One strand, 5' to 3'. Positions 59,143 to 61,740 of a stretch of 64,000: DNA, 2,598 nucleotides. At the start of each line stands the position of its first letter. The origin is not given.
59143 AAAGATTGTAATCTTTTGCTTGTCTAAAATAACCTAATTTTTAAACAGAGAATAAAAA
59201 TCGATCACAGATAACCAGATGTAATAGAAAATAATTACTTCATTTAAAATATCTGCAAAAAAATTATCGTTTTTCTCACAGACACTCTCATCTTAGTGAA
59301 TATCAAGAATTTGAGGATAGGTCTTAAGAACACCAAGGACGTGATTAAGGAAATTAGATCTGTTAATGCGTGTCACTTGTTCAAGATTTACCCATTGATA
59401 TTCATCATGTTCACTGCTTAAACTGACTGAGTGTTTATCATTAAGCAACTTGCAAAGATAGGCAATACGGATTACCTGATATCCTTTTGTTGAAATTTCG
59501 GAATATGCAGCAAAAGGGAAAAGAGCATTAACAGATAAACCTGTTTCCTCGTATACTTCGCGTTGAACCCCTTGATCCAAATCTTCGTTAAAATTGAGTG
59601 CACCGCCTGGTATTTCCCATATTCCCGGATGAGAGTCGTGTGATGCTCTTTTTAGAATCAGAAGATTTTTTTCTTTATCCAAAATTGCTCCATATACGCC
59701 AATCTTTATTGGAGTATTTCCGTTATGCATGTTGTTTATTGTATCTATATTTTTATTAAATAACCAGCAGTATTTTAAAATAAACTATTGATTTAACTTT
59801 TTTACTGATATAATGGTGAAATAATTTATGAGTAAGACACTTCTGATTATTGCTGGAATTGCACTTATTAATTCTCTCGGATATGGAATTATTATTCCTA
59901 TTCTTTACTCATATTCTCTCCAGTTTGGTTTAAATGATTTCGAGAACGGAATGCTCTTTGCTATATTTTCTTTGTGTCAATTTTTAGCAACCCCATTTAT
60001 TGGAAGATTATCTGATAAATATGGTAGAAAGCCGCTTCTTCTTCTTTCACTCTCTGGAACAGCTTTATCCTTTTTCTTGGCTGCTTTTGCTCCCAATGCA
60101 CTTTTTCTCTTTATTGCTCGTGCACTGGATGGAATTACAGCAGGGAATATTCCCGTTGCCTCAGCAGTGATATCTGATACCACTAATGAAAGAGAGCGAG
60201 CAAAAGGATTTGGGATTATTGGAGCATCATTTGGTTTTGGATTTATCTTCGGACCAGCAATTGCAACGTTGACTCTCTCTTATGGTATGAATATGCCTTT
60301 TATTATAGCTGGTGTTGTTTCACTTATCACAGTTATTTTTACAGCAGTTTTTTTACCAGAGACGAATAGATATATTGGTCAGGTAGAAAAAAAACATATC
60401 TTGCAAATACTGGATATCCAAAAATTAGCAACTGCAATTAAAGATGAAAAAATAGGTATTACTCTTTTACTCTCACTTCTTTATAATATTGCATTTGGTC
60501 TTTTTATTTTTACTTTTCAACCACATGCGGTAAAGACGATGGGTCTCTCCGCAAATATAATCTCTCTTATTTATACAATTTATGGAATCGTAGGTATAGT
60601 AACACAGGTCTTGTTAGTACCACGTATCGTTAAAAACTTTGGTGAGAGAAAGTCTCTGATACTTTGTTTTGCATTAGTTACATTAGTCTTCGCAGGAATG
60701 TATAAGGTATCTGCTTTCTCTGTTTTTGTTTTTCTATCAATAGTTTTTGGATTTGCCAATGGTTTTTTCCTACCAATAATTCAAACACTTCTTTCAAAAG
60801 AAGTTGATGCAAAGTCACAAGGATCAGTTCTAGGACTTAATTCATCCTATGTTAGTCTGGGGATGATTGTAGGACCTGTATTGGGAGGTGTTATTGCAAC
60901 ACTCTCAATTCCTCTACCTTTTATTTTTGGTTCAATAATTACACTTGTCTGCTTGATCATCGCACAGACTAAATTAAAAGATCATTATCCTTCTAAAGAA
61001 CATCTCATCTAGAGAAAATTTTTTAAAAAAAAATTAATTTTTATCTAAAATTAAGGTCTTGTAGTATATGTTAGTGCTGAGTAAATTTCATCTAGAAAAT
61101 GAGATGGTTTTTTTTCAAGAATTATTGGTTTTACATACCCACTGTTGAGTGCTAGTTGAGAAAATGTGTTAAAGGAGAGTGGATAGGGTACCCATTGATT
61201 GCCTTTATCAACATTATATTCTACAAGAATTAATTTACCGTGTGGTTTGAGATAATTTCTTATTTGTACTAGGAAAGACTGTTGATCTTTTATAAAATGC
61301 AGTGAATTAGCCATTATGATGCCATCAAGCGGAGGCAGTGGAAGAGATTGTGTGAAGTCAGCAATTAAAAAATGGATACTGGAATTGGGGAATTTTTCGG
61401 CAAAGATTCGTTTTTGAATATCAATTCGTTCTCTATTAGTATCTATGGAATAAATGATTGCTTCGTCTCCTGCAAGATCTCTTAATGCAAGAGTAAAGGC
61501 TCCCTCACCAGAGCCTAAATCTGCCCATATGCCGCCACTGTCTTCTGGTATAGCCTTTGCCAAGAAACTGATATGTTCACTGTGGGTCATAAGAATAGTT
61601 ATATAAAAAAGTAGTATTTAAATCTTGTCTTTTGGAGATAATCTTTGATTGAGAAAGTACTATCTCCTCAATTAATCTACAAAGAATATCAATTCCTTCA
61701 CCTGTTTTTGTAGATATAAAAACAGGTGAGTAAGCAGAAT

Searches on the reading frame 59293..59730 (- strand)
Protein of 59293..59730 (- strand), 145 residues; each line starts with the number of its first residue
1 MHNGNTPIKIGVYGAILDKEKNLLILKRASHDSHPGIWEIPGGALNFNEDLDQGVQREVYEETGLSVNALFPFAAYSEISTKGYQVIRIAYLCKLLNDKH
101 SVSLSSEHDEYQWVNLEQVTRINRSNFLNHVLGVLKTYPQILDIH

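Call 25: search_protein_families(library=pfam, proteins=[window:59293-59730:-], max_evalue=0.001)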
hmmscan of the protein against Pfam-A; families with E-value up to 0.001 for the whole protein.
window:59293-59730:- (145 aa): 2 families
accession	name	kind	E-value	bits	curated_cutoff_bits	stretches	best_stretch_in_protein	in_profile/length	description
PF00293.34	NUDIX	-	2.6e-16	60.3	21.1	1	11-121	5-120/134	NUDIX domain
PF14815.12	NUDIX_4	-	1.6e-07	31.5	35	1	12-121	1-100/113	NUDIX domain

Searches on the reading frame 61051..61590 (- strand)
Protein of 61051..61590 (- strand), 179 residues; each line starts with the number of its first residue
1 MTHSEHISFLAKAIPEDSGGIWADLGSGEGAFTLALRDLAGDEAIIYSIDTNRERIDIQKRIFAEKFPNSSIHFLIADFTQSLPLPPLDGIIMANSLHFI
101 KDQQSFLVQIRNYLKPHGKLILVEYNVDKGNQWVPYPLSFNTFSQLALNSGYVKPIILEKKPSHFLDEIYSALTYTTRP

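Call 25: search_protein_families(library=pfam, proteins=[window:61051-61590:-], max_evalue=0.001)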
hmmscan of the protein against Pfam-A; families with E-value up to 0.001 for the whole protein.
window:61051-61590:- (179 aa): 8 families
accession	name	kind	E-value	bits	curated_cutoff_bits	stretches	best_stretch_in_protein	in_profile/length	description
PF13847.12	Methyltransf_31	-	4.4e-14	52.8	27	1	20-135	5-119/145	Methyltransferase domain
PF08241.18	Methyltransf_11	-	4.3e-12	47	21.2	1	24-122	2-95/95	Methyltransferase domain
PF13649.12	Methyltransf_25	-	1.8e-10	41.8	27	1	24-118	3-97/97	Methyltransferase domain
PF08242.18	Methyltransf_12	-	1.7e-09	38.7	30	1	24-120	2-98/98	Methyltransferase domain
PF13489.12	Methyltransf_23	-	4.3e-09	36.7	27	1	10-141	13-139/164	Methyltransferase domain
PF05175.20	MTS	-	6.5e-08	32.8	23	1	9-152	22-166/170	Methyltransferase small domain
PF00891.24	Methyltransf_2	-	1.9e-05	24.5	22.3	1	23-131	67-173/210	O-methyltransferase domain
PF01209.24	Ubie_methyltran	-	0.00025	20.9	20.1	1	10-126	39-155/233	ubiE/COQ5 methyltransferase family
